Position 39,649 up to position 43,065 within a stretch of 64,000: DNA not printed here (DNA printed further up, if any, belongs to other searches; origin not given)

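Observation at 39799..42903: Single polypeptide fusing an MFS transporter domain to both LivF- and LivG-type ABC ATPases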

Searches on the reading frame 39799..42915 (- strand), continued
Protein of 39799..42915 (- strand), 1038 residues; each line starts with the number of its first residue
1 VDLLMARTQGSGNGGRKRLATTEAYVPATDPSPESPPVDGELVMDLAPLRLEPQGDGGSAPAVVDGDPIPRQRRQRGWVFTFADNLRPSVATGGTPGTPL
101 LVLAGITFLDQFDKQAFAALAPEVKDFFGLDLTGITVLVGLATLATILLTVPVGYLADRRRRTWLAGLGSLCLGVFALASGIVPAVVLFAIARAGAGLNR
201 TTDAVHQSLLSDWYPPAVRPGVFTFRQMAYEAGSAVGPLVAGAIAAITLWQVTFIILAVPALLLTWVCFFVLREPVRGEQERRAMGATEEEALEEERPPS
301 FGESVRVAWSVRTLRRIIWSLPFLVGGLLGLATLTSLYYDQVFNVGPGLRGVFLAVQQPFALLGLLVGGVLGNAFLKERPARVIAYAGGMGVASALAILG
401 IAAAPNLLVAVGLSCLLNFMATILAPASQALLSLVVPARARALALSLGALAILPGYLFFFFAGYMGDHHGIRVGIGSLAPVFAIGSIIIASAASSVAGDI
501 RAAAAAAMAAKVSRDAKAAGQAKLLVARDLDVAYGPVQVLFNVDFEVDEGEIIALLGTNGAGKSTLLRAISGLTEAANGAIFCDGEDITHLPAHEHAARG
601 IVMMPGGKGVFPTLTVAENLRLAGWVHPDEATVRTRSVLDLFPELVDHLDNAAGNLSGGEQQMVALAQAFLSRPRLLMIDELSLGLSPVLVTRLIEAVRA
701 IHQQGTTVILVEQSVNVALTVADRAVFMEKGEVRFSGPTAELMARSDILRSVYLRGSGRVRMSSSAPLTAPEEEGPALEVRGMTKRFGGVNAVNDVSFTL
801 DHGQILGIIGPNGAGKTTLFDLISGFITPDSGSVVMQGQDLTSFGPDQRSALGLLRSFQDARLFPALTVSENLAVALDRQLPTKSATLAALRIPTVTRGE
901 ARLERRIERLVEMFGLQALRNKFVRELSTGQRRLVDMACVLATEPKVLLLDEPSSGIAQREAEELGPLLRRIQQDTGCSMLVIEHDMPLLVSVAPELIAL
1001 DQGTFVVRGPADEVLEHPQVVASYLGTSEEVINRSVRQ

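Call 62: predict_structure(alignment_id=A2)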
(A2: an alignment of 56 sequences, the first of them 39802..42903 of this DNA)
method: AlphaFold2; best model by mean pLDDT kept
length: 1034 residues; sequences in the alignment: 56
mean_pLDDT: 85.2   pTM: 0.72
mean pLDDT of the five models: 85.2, 84.1, 82.8, 81.3, 81.0
residues with pLDDT >= 90: 656; 70-90: 242; 50-70: 38; < 50: 98
segments of 3 or more residues with pLDDT < 50: 1-69, 750-769, 1027-1034
pLDDT, mean of each block of 10 residues (from residue 1): 34 32 36 39 37 38 44 59 79 96 97 92 89 87 95 97 98 96 93 95 97 94 96 96 95 97 97 94 91 93 95 97 92 94 93 96 91 94 96 98 97 93 94 96 95 93 95 97 96 92 85 84 91 85 95 85 95 92 93 93 86 94 89 94 94 89 94 90 81 94 91 85 89 85 59 33 38 92 83 93 88 92 92 92 88 72 92 75 73 84 93 93 86 90 92 79 92 93 88 89 91 82 51 35
secondary structure, 60 per line:
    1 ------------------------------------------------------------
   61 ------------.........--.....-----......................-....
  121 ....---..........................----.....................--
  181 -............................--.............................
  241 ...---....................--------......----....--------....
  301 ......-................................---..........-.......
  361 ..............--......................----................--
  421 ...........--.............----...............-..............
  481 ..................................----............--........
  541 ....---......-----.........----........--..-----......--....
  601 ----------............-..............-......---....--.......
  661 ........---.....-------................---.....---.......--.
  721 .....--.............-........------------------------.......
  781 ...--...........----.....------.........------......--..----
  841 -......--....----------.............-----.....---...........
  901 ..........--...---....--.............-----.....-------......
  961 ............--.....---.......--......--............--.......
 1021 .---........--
elements in order (helices of 4 or more, strands of 3 or more residues): H73-81 H84-88 H94-115 H117-124 H128-153 H158-178 H182-209 H212-243 H247-266 H275-280 H285-288 H297-306 H308-339 H343-352 H354-374 H377-398 H403-418 H421-431 H434-446 H451-465 H467-514 E519-530 E533-544 E548-553 H559-567 E572-579 H589-594 E597-600 H612-622 H624-637 H639-644 H654-668 E672-676 H684-699 E703-707 H711-717 E720-725 E728-734 H735-740 H742-749 E774-783 E786-796 E801-805 H812-820 E827-832 H842-847 E850-853 H865-876 H882-886 H890-910 H925-937 E943-947 H955-972 E975-979 H983-989 E992-997 E1000-1006 H1007-1011 H1014-1021 H1025-1032

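Call 71: fold_search(model_id=the predicted structure, library=pdb)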
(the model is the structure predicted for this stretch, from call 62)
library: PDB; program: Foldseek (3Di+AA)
matches with E <= 10: 1835; with E <= 0.001: 1667
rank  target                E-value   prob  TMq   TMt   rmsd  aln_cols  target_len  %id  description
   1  8s7v_K                3.1e-26  1.00  0.37  0.67   6.5       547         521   22  Methyl-coenzyme M reductase activation complex binding to the A2 component (released 2025-02-26)
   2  8wdb_D                4.0e-26  1.00  0.37  0.68   6.8       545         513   26  Cryo-EM structure of the ATP-bound DppABCD complex (released 2024-09-18)
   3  8j5q_D                1.3e-24  1.00  0.34  0.52   8.1       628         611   22  Cryo-EM structure of Mycobacterium tuberculosis OppABCD in the pre-translocation state (released 2024-04-03)
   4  8j5r_D                7.1e-24  1.00  0.33  0.51   8.0       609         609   23  Cryo-EM structure of Mycobacterium tuberculosis OppABCD in the resting state (released 2024-04-03)
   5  8wda_D                7.7e-24  1.00  0.34  0.59   7.6       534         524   26  Cryo-EM structure of the substrate-bound DppABCD complex (released 2024-09-18)
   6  8xfc_D                2.3e-23  1.00  0.34  0.60   7.9       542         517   25  Cryo-EM structure of the ATP-bound Mtb DppABCD with the D445A mutation of DppA (released 2024-09-18)
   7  8wd9_D                3.2e-23  1.00  0.34  0.61   7.9       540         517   25  Cryo-EM structure of Mycobacterium tuberculosis DppABCD in apo form (released 2024-09-18)
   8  8j5s_D                6.2e-23  1.00  0.35  0.55   7.4       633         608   22  Cryo-EM structure of Mycobacterium tuberculosis OppABCD in the pre-catalytic intermediate state (released 2024-04-03)
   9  7zk5                  2.1e-21  1.00  0.35  0.32  22.1      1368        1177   13  ABCB1 L335C mutant (mABCB1) in the outward facing state bound to AAC (released 2023-04-26)
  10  7qkr                  4.8e-21  1.00  0.30  0.27  23.6      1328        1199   13  Cryo-EM structure of ABC transporter STE6-2p from Pichia pastoris with Verapamil at 3.2 A resolution (released 2022-10-26)
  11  4fin_B                8.2e-21  1.00  0.18  0.35  27.9       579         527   23  Crystal Structure of EttA (formerly YjjK) - an E. coli ABC-type ATPase (released 2013-07-03)
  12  4fin_A                9.3e-21  1.00  0.19  0.35  27.8       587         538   24  Crystal Structure of EttA (formerly YjjK) - an E. coli ABC-type ATPase (released 2013-07-03)
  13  7zk4                  1.3e-20  1.00  0.36  0.32  24.7      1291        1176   14  The ABCB1 L335C mutant (mABCB1) in the outward facing state (released 2023-04-26)
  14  7zka                  3.7e-20  1.00  0.35  0.31  25.1      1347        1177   13  ABCB1 V978C mutant (mABCB1) in the outward facing state bound to AAC (released 2023-04-26)
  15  7mu0_A                3.8e-20  1.00  0.17  0.31  29.7       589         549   22  MtbEttA in the ADP bound state (released 2022-02-02)
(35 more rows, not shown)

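Call 72: find_related_loci(query=P0064, collection=genome_contigs, flank=6000)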
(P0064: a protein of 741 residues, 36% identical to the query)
Query P0064 (741 aa) in genome_contigs; peptide patterns used: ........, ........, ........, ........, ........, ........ (x = any residue, [..] = any of these).
103 stretches matched a pattern; 73 encode a relative of the query (tblastn E <= 1e-3); 73 distinct loci.
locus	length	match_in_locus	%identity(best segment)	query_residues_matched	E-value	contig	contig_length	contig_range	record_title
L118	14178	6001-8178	65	6-734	0e+0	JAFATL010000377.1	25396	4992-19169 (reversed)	MAG: Actinomycetota bacterium isolate CP_BM_ER_R9_11 BM_ER_R9_k147_2980047, whole genome shotgun sequence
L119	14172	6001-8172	67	11-737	0e+0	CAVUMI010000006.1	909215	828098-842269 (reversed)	MAG: uncultured Actinomycetes bacterium isolate MFD04212.bin.2.169 genome assembly, contig: contig_2711, whole genome sh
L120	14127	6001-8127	62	19-733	0e+0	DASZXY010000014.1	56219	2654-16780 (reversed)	MAG TPA_asm: Mycobacteriales bacterium isolate SMAG_U6196 k141_510175, whole genome shotgun sequence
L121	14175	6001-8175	61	11-741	0e+0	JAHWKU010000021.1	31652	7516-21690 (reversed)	MAG: Actinomycetota bacterium isolate 0813_bin28 NODE_21_length_31652_cov_14.071023, whole genome shotgun sequence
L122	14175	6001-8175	61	2-735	0e+0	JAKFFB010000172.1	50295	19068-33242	MAG: Actinomycetales bacterium isolate LC088 contig-124_581, whole genome shotgun sequence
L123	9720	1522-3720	61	5-739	0e+0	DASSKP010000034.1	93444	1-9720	MAG TPA_asm: Mycobacteriales bacterium isolate SMAG_U1144 k141_541876, whole genome shotgun sequence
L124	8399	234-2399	62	4-734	0e+0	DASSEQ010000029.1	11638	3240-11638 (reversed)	MAG TPA_asm: Mycobacteriales bacterium isolate SMAG_U982 k141_639539, whole genome shotgun sequence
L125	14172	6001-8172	62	1-733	0e+0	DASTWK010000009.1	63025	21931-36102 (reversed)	MAG TPA_asm: Mycobacteriales bacterium isolate SMAG_U2386 k141_313585, whole genome shotgun sequence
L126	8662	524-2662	61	19-739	0e+0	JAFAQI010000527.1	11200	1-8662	MAG: Frankiales bacterium isolate CP_BM_ER_60 BM_ER_k147_465137, whole genome shotgun sequence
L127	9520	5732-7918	60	2-735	0e+0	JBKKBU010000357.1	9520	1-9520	MAG: Mycobacteriales bacterium isolate swi_bin.373 S1Ck127_17745405_flag_0_multi_7.5109_len_9520, whole genome shotgun s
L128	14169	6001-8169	62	11-740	0e+0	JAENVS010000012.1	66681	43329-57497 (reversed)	MAG: Frankiaceae bacterium isolate 3_4_m_bin13 c_000000945216, whole genome shotgun sequence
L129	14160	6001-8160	62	8-733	0e+0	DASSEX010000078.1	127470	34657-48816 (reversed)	MAG TPA_asm: Mycobacteriales bacterium isolate SMAG_U989 k141_609350, whole genome shotgun sequence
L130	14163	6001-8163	61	11-740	0e+0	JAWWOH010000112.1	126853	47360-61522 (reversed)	MAG: Actinomycetota bacterium isolate BP_342 scaffold_5907101, whole genome shotgun sequence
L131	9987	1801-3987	61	6-741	0e+0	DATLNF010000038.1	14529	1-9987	MAG TPA_asm: Mycobacteriales bacterium isolate SMAG_U13793 k141_840783, whole genome shotgun sequence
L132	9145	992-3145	59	6-734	0e+0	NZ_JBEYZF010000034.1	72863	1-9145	Nonomuraea sp. NPDC046570 NPDC046570_98_E2.ctg-0034, whole genome shotgun sequence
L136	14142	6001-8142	59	10-734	0e+0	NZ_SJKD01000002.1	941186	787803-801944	Kribbella capetownensis strain YM53 NODE_2_length_941186_cov_14.4164_ID_2047, whole genome shotgun sequence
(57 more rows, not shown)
